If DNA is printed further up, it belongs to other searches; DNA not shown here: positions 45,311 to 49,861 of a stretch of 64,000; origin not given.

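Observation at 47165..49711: Unrecognised ~115-aa RW / C-x-IP / D-x-RCLS repeat domain, seven copies fused to a GT-C transferase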

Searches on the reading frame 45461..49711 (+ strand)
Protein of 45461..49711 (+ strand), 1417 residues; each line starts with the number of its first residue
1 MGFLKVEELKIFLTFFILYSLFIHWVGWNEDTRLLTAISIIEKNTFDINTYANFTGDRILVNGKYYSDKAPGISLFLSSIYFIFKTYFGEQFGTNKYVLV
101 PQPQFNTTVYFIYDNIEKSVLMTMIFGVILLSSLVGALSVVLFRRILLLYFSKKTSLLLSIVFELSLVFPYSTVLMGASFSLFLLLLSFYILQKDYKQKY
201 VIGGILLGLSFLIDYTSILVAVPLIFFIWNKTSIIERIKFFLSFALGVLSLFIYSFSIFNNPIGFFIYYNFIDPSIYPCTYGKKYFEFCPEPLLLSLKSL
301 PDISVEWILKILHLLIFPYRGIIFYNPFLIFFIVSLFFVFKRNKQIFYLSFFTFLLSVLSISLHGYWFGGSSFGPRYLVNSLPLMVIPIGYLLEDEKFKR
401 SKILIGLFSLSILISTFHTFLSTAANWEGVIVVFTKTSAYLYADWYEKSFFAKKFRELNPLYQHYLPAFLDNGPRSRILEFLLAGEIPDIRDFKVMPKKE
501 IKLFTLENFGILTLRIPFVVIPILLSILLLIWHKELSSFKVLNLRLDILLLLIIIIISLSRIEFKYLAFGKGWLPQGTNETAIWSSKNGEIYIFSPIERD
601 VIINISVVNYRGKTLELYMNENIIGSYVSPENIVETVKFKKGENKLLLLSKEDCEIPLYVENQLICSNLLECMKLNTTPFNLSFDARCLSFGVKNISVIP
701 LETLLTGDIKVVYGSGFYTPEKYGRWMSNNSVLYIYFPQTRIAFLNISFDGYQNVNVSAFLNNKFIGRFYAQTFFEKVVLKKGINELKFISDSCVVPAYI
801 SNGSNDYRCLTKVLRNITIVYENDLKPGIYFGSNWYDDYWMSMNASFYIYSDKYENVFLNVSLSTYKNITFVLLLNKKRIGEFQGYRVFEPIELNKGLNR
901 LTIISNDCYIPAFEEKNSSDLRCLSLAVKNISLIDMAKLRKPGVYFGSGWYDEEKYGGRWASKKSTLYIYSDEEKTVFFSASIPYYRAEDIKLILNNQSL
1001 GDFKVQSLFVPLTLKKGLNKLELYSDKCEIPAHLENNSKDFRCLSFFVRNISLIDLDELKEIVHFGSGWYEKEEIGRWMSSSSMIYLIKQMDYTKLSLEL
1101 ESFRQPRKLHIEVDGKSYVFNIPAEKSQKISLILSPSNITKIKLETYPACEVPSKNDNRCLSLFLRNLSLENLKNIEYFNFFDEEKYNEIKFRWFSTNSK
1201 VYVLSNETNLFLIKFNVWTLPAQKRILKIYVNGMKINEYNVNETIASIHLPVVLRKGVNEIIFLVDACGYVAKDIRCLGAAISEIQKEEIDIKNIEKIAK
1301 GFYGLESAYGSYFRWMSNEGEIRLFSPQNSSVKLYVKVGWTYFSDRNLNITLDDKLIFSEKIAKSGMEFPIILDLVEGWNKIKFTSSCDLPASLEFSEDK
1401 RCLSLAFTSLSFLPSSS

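Call 3: search_protein_families(library=pfam, proteins=[window:45461-49711:+], max_evalue=10)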
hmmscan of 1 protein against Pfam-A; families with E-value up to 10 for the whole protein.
window:45461-49711:+ (1417 aa): 4 families
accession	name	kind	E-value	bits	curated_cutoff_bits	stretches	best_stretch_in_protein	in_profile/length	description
PF13231.12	PMT_2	-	1.3e-05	25.9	26.1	1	123-253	19-155/160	Dolichyl-phosphate-mannose-protein mannosyltransferase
PF13364.12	BetaGal_ABD2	-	0.00021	22.4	23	1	738-772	46-80/112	Beta-galactosidase second all-beta domain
PF11634.13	IPI_T4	-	0.046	14.2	25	1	1051-1074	20-43/76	Nuclease inhibitor from bacteriophage T4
PF25019.1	LRR_R13L1-DRL21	-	0.052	13.9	27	1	1108-1179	41-110/127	R13L1/DRL21 LRRs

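Call 4: search_protein_families(library=ncbifam, proteins=[window:45461-49711:+], max_evalue=10)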
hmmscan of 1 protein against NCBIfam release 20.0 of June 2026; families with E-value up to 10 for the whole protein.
window:45461-49711:+ (1417 aa): 1 family
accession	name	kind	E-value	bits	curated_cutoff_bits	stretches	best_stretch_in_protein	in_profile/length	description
NF047440.1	LA3751_2_3_fam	subfamily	7.8e-12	44.7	200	2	123-274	96-259/460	LA_3751/LA_3752 family putative glycosyltransferase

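Call 30: find_encoding_contigs(protein=window:45461-49711:+, flank=3000, max_places=4)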
Protein window:45461-49711:+ (1417 aa): 3 contigs read that carry it; 2 places shown.
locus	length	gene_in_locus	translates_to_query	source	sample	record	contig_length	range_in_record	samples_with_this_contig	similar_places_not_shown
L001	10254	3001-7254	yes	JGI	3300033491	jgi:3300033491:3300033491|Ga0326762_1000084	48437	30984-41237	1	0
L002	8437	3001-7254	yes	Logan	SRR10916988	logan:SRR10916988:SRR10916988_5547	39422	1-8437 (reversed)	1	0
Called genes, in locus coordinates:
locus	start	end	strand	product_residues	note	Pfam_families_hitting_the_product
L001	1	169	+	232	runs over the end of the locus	-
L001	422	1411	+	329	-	PF04230:PS_pyruv_trans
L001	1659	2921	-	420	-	PF00501:AMP-binding (faint)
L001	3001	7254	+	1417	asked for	-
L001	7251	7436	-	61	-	-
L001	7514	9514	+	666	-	PF24161:CCDC39, PF04849:HAP1_N (weak), PF03659:Glyco_hydro_71, PF14307:Glyco_tran_WbsX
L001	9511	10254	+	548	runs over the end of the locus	PF13231:PMT_2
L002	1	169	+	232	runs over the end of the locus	-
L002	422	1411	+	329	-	PF04230:PS_pyruv_trans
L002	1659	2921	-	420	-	PF00501:AMP-binding (faint)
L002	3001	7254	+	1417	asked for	-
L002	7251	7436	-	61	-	-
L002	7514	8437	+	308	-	?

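Call 58: find_homologous_proteins(query=window:45461-49711:+, max_evalue=0.00001)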
Query window:45461-49711:+ (1417 aa): 30 proteins with E <= 0.00001 among 8000 candidates.
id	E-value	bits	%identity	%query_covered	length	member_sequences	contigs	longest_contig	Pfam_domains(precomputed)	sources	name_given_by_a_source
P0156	0.0e+0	3164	100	100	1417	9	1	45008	-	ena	-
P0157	0.0e+0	2611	81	100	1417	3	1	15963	PF13231.13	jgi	jgi:4-amino-4-deoxy-L-arabinose transferase-like glycosyltransferase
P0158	0.0e+0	2535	79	100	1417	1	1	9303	PF13231.13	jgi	-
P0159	0.0e+0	2080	58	82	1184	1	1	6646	PF13231.13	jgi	-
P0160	0.0e+0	2075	65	99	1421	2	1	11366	-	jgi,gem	-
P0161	0.0e+0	1779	57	74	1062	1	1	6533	-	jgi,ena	-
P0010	0.0e+0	1667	57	82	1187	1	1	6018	PF13231.13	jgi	jgi:4-amino-4-deoxy-L-arabinose transferase-like glycosyltransferase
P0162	0.0e+0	1666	54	82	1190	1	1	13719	PF13231.13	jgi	jgi:4-amino-4-deoxy-L-arabinose transferase-like glycosyltransferase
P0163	0.0e+0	1352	43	74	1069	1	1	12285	-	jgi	jgi:hypothetical protein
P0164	1.3e-288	979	47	42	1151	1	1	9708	-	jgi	jgi:hypothetical protein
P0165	2.7e-285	968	44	74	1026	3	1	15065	-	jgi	jgi:hypothetical protein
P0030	5.4e-284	964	48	63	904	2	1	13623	-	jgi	jgi:hypothetical protein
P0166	3.4e-276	938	47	41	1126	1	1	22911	-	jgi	jgi:hypothetical protein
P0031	1.2e-238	813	43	44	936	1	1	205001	PF13231.13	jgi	jgi:hypothetical protein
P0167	1.8e-222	760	42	74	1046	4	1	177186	-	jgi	jgi:4-amino-4-deoxy-L-arabinose transferase-like glycosyltransferase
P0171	3.8e-90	321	30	57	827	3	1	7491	PF13231.13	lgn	-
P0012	1.9e-86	309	24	99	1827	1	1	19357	PF13231.13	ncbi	ncbi:MAG: ArnT family glycosyltransferase [Candidatus Nanohaloarchaea archaeon]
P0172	2.2e-53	200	34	35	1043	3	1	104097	PF13231.13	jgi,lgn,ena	jgi:4-amino-4-deoxy-L-arabinose transferase-like glycosyltransferase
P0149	7.1e-32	128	22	61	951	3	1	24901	PF13231.13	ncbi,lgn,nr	ncbi:MAG: glycosyltransferase family 39 protein [Candidatus Nanohaloarchaeota archaeon QJJ-7]|nr:gly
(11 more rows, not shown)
